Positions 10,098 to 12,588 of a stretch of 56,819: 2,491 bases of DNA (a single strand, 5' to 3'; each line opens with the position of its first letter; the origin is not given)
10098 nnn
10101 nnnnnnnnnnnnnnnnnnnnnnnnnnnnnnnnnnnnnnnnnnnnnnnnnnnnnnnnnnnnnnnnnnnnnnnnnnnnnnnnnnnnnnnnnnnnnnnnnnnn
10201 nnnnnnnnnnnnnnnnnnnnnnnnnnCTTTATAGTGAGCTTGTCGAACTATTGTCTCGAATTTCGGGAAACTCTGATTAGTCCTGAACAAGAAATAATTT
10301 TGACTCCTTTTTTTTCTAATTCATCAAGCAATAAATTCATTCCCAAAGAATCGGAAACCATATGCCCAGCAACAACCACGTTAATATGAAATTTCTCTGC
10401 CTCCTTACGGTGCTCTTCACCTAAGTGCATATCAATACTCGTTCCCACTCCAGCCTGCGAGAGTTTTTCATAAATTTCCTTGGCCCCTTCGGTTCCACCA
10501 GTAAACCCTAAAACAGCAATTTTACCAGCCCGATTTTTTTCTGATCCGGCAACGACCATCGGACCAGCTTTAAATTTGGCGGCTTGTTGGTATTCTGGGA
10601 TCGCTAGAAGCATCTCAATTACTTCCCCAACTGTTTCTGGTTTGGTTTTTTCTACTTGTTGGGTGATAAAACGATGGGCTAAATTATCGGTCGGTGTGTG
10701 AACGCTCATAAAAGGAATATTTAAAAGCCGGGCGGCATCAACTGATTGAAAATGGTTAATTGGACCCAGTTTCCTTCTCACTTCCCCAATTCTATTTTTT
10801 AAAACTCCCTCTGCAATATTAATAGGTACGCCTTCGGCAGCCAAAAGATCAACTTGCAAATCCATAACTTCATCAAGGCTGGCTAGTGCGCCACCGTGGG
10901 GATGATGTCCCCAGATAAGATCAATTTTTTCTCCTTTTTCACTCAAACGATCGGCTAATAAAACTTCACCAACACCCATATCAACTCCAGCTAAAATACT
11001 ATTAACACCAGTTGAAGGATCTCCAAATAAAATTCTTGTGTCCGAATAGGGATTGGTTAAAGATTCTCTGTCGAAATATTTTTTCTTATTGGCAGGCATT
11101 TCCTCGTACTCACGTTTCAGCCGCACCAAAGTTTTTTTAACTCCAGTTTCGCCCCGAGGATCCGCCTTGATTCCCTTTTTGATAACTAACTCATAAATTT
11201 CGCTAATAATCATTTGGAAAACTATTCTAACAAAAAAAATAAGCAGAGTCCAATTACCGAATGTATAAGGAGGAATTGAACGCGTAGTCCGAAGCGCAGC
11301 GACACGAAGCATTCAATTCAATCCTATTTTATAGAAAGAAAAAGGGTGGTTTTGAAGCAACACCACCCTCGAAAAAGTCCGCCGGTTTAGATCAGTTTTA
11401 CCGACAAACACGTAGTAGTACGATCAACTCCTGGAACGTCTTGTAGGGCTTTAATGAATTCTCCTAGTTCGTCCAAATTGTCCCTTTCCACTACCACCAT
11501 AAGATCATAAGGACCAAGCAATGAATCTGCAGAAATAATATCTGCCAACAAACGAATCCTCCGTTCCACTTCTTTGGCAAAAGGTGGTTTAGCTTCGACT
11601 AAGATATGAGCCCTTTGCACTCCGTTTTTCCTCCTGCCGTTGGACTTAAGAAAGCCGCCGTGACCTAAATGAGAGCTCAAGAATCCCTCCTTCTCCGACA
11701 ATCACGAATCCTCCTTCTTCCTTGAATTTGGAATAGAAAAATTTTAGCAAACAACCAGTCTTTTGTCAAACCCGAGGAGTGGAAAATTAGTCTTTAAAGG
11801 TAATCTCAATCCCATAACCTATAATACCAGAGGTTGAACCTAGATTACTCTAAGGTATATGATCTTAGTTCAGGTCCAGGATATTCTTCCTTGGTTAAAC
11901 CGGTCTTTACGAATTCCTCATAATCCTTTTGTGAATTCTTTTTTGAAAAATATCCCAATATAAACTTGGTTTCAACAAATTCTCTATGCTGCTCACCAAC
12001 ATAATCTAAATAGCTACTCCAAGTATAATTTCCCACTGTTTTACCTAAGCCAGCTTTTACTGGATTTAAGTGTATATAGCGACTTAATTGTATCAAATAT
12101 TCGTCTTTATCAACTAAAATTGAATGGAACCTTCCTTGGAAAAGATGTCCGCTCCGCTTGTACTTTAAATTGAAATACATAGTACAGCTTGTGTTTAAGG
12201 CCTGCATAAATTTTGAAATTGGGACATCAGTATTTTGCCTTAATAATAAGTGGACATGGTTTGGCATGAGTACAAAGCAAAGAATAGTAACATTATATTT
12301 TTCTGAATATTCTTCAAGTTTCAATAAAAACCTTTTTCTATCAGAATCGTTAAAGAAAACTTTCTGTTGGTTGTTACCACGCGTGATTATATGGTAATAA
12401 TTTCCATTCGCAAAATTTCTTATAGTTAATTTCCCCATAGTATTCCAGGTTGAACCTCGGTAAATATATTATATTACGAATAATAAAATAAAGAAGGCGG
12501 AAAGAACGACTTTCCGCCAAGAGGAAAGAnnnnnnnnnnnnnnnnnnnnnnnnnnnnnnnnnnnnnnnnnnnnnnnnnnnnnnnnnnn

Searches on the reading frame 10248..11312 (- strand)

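Call 54: search_protein_families(library=pfam, proteins=[window:10248-11312:-], max_evalue=0.001)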
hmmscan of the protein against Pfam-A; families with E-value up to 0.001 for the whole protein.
window:10248-11312:- (354 aa): 1 family
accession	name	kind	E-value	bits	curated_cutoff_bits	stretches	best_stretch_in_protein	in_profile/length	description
PF01784.24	DUF34_NIF3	-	0.00068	19.8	23.4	0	198-335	92-238/256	Duf34/NIF3 (NGG1p interacting factor 3)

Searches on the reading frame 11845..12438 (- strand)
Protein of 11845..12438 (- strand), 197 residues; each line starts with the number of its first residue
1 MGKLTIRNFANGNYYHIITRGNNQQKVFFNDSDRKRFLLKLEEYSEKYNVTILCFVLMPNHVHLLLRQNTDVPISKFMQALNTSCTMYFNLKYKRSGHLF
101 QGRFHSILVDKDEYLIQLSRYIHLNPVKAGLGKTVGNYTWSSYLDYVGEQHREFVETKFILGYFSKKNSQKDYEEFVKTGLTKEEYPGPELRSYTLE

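Call 54: search_protein_families(library=pfam, proteins=[window:11845-12438:-], max_evalue=0.001)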
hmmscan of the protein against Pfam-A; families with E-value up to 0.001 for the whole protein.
window:11845-12438:- (197 aa): 1 family
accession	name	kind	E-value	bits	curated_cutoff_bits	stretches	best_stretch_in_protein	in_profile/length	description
PF01797.21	Y1_Tnp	-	8.1e-20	71.6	23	1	14-123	6-119/121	Transposase IS200 like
